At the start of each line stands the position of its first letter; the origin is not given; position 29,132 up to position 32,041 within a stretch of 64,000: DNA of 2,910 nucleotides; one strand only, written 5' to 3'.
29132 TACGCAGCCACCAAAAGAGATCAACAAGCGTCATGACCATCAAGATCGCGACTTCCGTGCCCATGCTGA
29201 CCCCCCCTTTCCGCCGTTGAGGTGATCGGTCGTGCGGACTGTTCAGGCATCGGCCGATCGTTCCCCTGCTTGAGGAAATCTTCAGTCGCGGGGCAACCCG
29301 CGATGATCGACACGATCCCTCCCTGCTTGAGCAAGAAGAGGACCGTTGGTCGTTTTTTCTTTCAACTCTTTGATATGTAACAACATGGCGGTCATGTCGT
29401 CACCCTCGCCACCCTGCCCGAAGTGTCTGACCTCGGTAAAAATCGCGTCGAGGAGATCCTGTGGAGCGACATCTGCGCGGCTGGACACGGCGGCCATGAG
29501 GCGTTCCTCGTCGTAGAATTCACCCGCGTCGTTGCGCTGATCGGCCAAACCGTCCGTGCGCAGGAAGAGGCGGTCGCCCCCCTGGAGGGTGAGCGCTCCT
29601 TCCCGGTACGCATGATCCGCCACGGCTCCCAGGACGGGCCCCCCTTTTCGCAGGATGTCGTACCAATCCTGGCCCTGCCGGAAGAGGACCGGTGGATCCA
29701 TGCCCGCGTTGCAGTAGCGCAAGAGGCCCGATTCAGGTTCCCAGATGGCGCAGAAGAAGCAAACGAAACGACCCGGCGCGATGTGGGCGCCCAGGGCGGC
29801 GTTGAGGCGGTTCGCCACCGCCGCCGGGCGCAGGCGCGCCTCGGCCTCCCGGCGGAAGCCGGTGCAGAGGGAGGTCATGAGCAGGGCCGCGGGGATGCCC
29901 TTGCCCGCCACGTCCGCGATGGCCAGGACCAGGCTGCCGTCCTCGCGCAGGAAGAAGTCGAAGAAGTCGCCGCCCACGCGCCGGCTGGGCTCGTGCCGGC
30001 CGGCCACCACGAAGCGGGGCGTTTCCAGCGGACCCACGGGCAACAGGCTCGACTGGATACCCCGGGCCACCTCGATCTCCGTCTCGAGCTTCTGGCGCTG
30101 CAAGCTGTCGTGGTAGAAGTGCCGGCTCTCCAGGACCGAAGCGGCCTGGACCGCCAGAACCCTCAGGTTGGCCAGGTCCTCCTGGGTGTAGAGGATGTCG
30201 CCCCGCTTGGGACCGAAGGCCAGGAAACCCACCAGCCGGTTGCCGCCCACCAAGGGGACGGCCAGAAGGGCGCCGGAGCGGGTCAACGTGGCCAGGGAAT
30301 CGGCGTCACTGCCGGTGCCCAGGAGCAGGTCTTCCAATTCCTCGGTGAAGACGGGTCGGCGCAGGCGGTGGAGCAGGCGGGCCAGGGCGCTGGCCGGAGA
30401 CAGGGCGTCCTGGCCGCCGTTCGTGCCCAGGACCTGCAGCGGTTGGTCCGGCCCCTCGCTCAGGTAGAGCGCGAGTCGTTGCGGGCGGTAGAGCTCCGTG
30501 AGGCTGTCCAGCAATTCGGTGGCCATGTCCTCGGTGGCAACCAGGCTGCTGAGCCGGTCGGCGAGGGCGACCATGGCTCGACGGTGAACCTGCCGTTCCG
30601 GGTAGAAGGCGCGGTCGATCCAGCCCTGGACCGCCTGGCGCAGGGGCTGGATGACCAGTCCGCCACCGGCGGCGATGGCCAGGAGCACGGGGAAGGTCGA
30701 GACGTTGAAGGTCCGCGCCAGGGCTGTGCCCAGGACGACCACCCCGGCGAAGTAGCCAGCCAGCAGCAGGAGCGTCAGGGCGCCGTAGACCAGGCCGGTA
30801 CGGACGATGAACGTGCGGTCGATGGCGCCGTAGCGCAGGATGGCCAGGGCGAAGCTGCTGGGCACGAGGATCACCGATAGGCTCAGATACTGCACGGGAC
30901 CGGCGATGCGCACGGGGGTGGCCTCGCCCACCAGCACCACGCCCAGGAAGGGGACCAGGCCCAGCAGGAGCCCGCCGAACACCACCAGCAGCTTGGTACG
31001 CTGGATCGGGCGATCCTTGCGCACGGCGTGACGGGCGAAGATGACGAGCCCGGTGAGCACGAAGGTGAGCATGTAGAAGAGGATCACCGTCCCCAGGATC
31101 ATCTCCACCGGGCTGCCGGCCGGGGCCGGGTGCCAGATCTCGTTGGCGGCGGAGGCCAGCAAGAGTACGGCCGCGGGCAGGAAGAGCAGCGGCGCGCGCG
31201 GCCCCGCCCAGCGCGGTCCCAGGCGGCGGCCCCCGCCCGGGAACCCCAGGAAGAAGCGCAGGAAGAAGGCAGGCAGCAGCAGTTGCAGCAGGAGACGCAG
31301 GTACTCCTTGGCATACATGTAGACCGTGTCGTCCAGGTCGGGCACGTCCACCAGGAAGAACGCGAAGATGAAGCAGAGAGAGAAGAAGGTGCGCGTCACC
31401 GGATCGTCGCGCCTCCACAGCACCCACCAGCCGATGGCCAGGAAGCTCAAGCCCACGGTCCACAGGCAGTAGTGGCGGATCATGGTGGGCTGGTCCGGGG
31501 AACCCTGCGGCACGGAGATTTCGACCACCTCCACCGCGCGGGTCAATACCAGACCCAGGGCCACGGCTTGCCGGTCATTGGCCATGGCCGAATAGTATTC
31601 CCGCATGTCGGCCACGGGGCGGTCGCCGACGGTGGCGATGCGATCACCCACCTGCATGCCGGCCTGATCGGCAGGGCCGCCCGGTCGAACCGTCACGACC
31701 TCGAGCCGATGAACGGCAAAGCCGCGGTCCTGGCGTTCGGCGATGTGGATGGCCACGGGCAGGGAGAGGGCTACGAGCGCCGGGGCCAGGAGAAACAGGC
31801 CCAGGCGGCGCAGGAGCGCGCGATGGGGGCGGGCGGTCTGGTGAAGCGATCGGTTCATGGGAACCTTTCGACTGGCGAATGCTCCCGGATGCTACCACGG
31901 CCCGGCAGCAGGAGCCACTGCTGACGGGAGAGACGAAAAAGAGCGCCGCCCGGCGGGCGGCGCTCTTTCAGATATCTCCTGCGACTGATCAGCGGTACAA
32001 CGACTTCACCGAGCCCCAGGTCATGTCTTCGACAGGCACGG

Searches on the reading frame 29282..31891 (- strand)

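Call 64: search_protein_families(library=pfam, proteins=[window:29282-31891:-], max_evalue=0.0001)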
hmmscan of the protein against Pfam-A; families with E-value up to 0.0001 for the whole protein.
window:29282-31891:- (869 aa): 8 families
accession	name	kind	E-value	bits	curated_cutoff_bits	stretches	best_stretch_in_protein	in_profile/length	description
PF07228.17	SpoIIE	-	5e-48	164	25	1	651-840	2-191/192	Stage II sporulation protein E (SpoIIE)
PF13492.12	GAF_3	-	2.6e-11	44.5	27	1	454-588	3-128/129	GAF domain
PF17820.7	PDZ_6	-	8.1e-10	38.7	27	1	65-108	2-45/54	PDZ domain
PF13185.12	GAF_2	-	1.2e-08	35.7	28.6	1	454-588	5-136/136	GAF domain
PF16927.11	HisKA_7TM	-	3.1e-08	34.2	28.6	1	146-358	5-221/224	N-terminal 7TM region of histidine kinase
PF13180.12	PDZ_2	-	4.5e-06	27.3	27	1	62-127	13-78/80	PDZ domain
PF01590.32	GAF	-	1.4e-05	26.1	22.4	1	454-586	3-132/133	GAF domain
PF00595.29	PDZ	-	1.9e-05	25.4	23.2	1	49-98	15-62/81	PDZ domain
